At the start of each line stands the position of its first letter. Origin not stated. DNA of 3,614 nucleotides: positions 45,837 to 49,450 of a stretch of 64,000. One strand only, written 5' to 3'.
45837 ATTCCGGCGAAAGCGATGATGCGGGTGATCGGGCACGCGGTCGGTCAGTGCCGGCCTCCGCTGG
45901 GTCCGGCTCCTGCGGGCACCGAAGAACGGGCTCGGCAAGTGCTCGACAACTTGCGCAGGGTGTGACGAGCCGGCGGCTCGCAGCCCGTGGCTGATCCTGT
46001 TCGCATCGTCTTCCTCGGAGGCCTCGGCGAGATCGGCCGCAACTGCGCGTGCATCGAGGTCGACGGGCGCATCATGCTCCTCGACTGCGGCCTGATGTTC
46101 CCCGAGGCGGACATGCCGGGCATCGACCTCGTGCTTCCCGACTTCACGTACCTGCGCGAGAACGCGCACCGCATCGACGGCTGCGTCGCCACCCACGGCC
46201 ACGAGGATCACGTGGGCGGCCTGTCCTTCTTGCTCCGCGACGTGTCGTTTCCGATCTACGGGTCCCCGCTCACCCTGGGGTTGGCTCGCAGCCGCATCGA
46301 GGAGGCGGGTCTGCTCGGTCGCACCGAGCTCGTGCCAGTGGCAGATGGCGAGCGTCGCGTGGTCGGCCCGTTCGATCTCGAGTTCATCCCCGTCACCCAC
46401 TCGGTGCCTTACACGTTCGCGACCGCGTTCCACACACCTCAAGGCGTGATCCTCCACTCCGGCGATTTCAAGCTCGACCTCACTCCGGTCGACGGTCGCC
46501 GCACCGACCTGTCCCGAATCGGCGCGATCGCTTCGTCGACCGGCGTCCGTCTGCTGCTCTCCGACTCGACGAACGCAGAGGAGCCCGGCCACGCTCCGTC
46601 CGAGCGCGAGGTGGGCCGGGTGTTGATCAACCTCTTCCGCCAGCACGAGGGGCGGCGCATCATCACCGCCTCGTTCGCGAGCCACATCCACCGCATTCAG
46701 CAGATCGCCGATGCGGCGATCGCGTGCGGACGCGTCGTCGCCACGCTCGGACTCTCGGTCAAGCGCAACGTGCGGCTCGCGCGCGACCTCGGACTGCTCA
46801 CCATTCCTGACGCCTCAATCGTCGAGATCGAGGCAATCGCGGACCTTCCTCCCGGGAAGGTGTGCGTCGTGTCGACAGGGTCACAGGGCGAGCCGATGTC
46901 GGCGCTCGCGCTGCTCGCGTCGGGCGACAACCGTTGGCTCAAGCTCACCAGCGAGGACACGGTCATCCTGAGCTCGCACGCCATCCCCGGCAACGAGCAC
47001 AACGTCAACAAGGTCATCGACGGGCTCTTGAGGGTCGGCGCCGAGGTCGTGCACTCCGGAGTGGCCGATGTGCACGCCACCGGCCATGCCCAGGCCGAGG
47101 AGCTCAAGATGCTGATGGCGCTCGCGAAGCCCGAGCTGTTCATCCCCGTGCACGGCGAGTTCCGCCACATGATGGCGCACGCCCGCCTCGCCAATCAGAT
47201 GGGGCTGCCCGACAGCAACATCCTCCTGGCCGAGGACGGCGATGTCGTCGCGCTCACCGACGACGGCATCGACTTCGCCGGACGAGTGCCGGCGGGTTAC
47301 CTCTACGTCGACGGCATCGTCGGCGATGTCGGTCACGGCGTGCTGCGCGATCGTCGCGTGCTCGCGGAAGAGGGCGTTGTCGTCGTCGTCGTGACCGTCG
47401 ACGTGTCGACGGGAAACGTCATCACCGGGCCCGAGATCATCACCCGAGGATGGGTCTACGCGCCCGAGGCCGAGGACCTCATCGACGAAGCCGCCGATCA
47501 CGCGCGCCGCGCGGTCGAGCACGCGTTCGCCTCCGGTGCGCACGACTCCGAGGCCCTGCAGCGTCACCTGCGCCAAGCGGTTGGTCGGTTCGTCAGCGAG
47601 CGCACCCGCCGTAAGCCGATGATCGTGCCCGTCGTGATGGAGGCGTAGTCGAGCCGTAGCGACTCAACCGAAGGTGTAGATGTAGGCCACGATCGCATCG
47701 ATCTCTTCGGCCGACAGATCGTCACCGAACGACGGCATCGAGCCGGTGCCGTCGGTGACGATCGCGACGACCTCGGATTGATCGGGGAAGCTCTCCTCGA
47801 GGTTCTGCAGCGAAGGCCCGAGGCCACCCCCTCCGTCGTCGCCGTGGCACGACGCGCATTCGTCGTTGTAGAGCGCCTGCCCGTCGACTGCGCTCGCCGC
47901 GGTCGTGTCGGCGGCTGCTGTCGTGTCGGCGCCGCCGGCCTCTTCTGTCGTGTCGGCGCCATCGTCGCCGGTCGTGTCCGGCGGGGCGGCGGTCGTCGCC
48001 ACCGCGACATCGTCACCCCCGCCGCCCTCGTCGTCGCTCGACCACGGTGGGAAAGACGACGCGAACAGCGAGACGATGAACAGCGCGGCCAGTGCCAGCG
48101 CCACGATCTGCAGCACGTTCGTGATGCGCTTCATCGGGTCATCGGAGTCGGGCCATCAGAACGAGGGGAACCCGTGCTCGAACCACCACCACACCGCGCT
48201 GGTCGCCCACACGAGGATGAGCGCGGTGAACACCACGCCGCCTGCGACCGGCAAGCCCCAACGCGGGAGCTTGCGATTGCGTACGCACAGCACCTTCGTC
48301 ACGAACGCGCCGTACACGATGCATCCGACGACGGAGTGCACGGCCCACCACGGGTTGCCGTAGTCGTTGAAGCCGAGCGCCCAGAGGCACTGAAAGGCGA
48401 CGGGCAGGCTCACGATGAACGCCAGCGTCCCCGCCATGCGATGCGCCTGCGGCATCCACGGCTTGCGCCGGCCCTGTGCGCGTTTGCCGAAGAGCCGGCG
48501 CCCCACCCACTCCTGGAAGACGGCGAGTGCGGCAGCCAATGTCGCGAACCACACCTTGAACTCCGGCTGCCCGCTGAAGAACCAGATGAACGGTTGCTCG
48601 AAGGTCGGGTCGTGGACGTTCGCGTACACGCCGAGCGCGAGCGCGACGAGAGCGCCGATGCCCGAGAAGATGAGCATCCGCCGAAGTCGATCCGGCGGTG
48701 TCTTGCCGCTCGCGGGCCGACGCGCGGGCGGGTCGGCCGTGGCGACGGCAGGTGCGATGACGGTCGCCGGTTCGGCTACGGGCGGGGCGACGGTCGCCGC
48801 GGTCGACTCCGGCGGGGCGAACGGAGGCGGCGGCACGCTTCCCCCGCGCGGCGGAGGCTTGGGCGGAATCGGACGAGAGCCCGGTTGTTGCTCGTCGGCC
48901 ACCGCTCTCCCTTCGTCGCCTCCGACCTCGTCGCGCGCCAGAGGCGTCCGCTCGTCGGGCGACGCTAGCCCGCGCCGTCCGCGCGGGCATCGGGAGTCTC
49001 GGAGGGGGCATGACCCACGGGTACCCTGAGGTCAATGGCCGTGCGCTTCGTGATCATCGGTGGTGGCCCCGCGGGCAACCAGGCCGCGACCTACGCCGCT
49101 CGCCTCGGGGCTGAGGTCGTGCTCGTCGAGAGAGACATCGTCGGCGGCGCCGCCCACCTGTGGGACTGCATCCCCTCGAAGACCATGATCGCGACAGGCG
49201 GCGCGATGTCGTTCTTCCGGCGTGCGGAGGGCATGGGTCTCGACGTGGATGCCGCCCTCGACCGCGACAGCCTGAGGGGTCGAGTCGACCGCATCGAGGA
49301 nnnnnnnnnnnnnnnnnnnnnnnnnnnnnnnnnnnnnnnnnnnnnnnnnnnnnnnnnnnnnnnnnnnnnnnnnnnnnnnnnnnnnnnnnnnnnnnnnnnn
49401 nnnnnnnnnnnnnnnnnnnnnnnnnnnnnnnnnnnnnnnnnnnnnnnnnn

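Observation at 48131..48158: Two-step stop-start relay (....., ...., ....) linking a membrane-protein gene to a cytochrome c gene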

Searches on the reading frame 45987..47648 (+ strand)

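Call 3: search_protein_families(library=pfam, proteins=[window:45987-47648:+], max_evalue=0.01)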
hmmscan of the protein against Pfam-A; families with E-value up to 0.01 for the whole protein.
window:45987-47648:+ (553 aa): 5 families
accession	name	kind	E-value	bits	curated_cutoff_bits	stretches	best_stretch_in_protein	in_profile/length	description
PF22505.1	RNase_J_b_CASP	-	8.4e-46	155.3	27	1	223-347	2-126/126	Ribonuclease J, beta-CASP domain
PF17770.6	RNase_J_C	-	2.9e-30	105.7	23.8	1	452-552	1-101/102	Ribonuclease J C-terminal domain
PF07521.17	RMMBL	-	1.4e-11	44.7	21.6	1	356-406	5-57/63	Zn-dependent metallo-hydrolase RNA specificity domain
PF12706.13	Lactamase_B_2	-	1.1e-10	41.9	27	1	52-162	21-144/200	Beta-lactamase superfamily domain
PF00753.33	Lactamase_B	-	1.3e-10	42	22.7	1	16-163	4-152/196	Metallo-beta-lactamase superfamily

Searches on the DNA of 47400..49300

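Call 53: search_rna_families(source=window, start=47400, end=49300, threshold=evalue, max_evalue=1)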
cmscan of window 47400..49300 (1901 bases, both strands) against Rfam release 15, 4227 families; matches with E-value up to 1: 1.
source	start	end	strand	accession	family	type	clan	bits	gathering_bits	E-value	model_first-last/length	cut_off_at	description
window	47937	48017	-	RF03606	mir-2071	Gene; miRNA;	-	18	100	0.96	1-74/74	no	mir-2071 microRNA precursor family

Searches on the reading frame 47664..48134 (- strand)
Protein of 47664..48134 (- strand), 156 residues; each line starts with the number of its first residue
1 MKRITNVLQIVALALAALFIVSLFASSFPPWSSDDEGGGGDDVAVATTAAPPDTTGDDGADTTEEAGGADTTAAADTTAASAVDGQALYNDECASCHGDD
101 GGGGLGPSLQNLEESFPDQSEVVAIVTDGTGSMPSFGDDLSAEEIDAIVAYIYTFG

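Call 3: search_protein_families(library=pfam, proteins=[window:47664-48134:-], max_evalue=0.01)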
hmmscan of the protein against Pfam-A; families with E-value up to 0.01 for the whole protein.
window:47664-48134:- (156 aa): 3 families
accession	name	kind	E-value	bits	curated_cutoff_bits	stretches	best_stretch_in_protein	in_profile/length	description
PF13442.11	Cytochrome_CBB3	-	6.6e-19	68.4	27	1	82-152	3-68/68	Cytochrome C oxidase, cbb3-type, subunit III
PF00034.26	Cytochrom_C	-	6.4e-11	43.9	21.3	1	83-153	2-87/90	Cytochrome c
PF21827.1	New_glue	-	0.00026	21.1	31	1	5-82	4-64/94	New glue protein family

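Call 4: search_protein_families(library=ncbifam, proteins=[window:47664-48134:-], max_evalue=0.01)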
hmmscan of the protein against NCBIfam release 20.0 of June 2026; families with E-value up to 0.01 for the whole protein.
window:47664-48134:- (156 aa): 11 families
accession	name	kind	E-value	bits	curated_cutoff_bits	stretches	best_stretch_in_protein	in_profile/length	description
NF011054.0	PRK14486.1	equivalog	3.9e-16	59.4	447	1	72-152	205-287/294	putative bifunctional cbb3-type cytochrome c oxidase subunit II/cytochrome c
NF045773.1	cytochro_C550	exception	9.6e-16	57.8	125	1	59-153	27-117/118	cytochrome c550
NF045774.1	cytochro_C551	exception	1.1e-13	51.1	118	1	69-152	31-106/110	cytochrome c551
NF052248.1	SorU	equivalog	7.3e-12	45.4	100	1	92-152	12-72/72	SorU family sulfite dehydrogenase c-type cytochrome subunit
TIGR00782.1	ccoP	equivalog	1.2e-11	44.5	179.95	1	76-155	197-281/285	cytochrome-c oxidase, cbb3-type subunit III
NF045930.1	Cytc6PetJCyano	equivalog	2.1e-10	40.5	135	1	73-153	19-103/110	cytochrome c6 PetJ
TIGR04494.1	c550_PedF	equivalog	1.1e-08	35.1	122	1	82-154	50-129/133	cytochrome c-550 PedF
NF050122.1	bc1_QcrC_actin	exception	2.1e-08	33.8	200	1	66-153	118-209/253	cytochrome bc1 complex diheme cytochrome c subunit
TIGR04485.1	thiosulf_SoxX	equivalog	3e-07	31.1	61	1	92-154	4-77/78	sulfur oxidation c-type cytochrome SoxX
TIGR03872.1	cytochrome_MoxG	equivalog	2.1e-05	24.7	147.8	1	79-152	40-118/133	cytochrome c(L), periplasmic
NF041895.1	choice_anch_V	domain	0.0058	16.7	42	1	71-144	7-77/150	choice-of-anchor V domain-containing protein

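Call 37: find_homologous_proteins(query=window:47664-48134:-, max_evalue=1e-10)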
Query window:47664-48134:- (156 aa): 21 proteins with E <= 1e-10 among 8000 candidates.
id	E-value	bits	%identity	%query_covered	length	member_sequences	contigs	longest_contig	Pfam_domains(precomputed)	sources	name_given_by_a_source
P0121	2.1e-74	266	84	100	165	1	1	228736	PF13442.12,PF00034.27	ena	-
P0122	7.8e-74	265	79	99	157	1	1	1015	PF13442.12,PF00034.27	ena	-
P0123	5.7e-73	262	73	99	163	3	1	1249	PF13442.12,PF00034.27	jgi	-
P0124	3.6e-72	259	83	100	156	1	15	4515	PF13442.12,PF00034.27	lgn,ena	-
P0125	1.9e-71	257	82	99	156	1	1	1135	PF13442.12,PF00034.27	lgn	-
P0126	3.0e-71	256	83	100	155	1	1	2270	PF13442.12,PF00034.27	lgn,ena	-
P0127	1.2e-70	254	82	100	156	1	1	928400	PF13442.12,PF00034.27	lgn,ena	-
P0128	2.3e-70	253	72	100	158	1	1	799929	PF13442.12,PF00034.27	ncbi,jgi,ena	jgi:cytochrome c551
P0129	4.0e-70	253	74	100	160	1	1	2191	PF13442.12,PF00034.27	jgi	jgi:mono/diheme cytochrome c family protein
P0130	3.7e-66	240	77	100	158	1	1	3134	PF13442.12,PF00034.27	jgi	jgi:mono/diheme cytochrome c family protein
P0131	5.6e-47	177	74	67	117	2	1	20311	PF13442.12,PF00034.27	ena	-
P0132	6.4e-44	167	57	100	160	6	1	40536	PF13442.12,PF00034.27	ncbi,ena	-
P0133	1.1e-43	167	53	100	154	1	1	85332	PF13442.12,PF00034.27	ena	-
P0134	7.7e-43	164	51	100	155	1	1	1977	PF13442.12,PF00034.27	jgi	jgi:mono/diheme cytochrome c family protein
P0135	2.1e-41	159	50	100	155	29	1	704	PF13442.12,PF00034.27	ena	-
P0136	2.6e-41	159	48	100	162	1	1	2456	PF13442.12,PF00034.27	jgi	jgi:mono/diheme cytochrome c family protein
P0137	1.7e-40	156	59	100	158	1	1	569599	PF13442.12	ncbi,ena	-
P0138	1.4e-39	153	48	100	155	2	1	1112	PF13442.12,PF00034.27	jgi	-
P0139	6.3e-38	148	51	100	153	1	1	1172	PF13442.12,PF00034.27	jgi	-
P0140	1.0e-37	147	49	100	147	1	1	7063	PF13442.12,PF00034.27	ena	-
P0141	2.7e-14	71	34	99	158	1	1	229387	PF13442.12,PF00034.27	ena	-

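Call 38: find_encoding_contigs(protein=P0121, flank=1500, max_places=3)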
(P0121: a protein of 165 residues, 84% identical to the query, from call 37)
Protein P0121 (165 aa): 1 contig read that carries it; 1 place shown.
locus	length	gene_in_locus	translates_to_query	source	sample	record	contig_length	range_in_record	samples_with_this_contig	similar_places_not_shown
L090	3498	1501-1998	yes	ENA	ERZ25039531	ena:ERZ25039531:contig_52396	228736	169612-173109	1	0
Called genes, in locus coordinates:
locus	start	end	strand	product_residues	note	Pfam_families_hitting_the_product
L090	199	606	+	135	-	-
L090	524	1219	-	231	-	-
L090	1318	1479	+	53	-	PF20139:DUF6529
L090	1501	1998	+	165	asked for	PF00034:Cytochrom_C, PF13442:Cytochrome_CBB3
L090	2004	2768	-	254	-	PF22505:RNase_J_b_CASP, PF07521:RMMBL, PF17770:RNase_J_C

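Call 39: find_encoding_contigs(protein=P0124, flank=1500, max_places=6)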
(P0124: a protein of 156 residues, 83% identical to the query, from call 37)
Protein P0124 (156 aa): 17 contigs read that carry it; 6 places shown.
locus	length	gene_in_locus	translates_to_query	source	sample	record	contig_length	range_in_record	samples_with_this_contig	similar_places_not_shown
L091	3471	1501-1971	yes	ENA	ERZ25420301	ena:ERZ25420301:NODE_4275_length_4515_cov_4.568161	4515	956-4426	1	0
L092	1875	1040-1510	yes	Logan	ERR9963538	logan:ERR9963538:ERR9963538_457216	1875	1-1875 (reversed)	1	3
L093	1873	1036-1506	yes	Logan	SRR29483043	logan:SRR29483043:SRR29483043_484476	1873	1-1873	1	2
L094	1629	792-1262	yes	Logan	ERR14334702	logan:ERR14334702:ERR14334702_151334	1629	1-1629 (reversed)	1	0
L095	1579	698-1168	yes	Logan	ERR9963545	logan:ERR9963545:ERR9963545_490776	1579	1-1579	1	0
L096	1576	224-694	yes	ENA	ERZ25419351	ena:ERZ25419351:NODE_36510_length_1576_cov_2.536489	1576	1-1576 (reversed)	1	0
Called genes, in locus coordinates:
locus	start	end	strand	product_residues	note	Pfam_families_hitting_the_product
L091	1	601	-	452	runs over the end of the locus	PF01134:GIDA (faint), PF01262:AlaDh_PNT_C (faint), PF01266:DAO (faint), PF07992:Pyr_redox_2, PF12831:FAD_oxidored (weak), PF13738:Pyr_redox_3, PF00070:Pyr_redox, PF02852:Pyr_redox_dim, +1 more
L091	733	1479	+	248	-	PF20139:DUF6529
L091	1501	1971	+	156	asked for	PF00034:Cytochrom_C, PF13442:Cytochrome_CBB3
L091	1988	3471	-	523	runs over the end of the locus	?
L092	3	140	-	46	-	?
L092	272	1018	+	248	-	PF20139:DUF6529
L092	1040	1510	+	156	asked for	PF00034:Cytochrom_C, PF13442:Cytochrome_CBB3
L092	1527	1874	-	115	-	?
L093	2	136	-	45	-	?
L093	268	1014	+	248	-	PF20139:DUF6529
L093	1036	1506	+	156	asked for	PF00034:Cytochrom_C, PF13442:Cytochrome_CBB3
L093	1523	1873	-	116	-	?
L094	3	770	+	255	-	?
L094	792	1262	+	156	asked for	PF00034:Cytochrom_C, PF13442:Cytochrome_CBB3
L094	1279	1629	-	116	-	?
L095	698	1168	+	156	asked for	PF00034:Cytochrom_C, PF13442:Cytochrome_CBB3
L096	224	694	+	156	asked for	PF00034:Cytochrom_C, PF13442:Cytochrome_CBB3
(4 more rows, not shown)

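Call 40: find_encoding_contigs(protein=P0127, flank=1500, max_places=3)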
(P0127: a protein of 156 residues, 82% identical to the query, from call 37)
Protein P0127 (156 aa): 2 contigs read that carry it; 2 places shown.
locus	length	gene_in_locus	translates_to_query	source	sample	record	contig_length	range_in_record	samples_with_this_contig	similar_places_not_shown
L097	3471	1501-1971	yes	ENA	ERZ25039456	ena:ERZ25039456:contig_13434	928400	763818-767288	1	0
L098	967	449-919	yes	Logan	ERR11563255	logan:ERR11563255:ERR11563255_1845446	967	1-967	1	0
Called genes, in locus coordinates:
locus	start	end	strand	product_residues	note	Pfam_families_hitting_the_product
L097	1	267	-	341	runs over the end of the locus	PF07992:Pyr_redox_2, PF13434:Lys_Orn_oxgnase (faint), PF13738:Pyr_redox_3, PF00070:Pyr_redox, PF02852:Pyr_redox_dim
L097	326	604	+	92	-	-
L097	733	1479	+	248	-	PF20139:DUF6529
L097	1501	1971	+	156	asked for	PF00034:Cytochrom_C (weak), PF13442:Cytochrome_CBB3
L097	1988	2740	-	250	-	PF22505:RNase_J_b_CASP, PF07521:RMMBL, PF17770:RNase_J_C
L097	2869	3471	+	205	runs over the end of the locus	-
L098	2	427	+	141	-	?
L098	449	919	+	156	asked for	PF00034:Cytochrom_C (weak), PF13442:Cytochrome_CBB3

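Call 41: find_encoding_contigs(protein=P0130, flank=1500, max_places=3)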
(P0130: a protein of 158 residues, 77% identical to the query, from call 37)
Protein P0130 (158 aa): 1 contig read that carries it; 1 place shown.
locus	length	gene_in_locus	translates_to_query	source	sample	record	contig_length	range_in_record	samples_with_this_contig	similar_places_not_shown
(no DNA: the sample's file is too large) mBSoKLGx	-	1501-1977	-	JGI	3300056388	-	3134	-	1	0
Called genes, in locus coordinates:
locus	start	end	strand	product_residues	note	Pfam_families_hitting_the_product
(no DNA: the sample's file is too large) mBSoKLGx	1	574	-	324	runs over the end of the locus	?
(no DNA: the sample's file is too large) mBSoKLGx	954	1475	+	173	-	PF20139:DUF6529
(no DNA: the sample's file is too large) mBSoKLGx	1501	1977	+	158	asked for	PF00034:Cytochrom_C, PF13442:Cytochrome_CBB3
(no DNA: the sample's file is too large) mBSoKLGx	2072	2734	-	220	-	?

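Call 43: find_encoding_contigs(protein=P0126, flank=1500, max_places=3)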
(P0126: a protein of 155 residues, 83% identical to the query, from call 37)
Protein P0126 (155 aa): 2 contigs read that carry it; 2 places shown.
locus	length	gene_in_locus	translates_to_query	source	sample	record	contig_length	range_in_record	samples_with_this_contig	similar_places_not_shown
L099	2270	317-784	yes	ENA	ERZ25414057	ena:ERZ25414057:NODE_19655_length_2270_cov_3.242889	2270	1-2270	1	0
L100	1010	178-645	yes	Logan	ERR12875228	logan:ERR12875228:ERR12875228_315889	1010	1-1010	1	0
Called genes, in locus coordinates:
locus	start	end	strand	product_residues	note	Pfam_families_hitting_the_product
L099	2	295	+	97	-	?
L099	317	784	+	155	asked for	PF00034:Cytochrom_C, PF13442:Cytochrome_CBB3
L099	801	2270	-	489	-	?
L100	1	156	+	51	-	?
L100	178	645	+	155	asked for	PF00034:Cytochrom_C, PF13442:Cytochrome_CBB3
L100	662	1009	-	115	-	?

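Call 44: find_encoding_contigs(protein=P0129, flank=1500, max_places=3)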
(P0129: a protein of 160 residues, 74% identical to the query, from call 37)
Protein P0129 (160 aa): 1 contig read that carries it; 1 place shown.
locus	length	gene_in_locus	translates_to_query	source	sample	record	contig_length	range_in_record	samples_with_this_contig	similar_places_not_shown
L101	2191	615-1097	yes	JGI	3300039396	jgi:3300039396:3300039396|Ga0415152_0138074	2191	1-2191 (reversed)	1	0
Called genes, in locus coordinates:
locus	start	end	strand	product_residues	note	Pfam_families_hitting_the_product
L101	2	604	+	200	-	?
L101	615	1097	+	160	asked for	PF13442:Cytochrome_CBB3, PF00034:Cytochrom_C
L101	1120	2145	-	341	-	PF22505:RNase_J_b_CASP, PF07521:RMMBL, PF17770:RNase_J_C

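Call 45: find_encoding_contigs(protein=P0137, flank=1500, max_places=3)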
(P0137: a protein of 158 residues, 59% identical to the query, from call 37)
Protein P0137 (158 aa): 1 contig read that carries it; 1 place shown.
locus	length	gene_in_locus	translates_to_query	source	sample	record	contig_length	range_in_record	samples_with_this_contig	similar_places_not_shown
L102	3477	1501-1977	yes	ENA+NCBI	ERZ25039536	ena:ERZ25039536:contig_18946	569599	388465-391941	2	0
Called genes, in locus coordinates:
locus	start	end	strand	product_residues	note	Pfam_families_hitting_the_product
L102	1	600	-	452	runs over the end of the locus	PF01134:GIDA (faint), PF01262:AlaDh_PNT_C (faint), PF07992:Pyr_redox_2, PF12831:FAD_oxidored (weak), PF13738:Pyr_redox_3, PF13434:Lys_Orn_oxgnase (faint), PF00070:Pyr_redox, PF02852:Pyr_redox_dim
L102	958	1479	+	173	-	PF20139:DUF6529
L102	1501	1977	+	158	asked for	PF13442:Cytochrome_CBB3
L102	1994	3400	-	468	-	PF22505:RNase_J_b_CASP, PF07521:RMMBL, PF17770:RNase_J_C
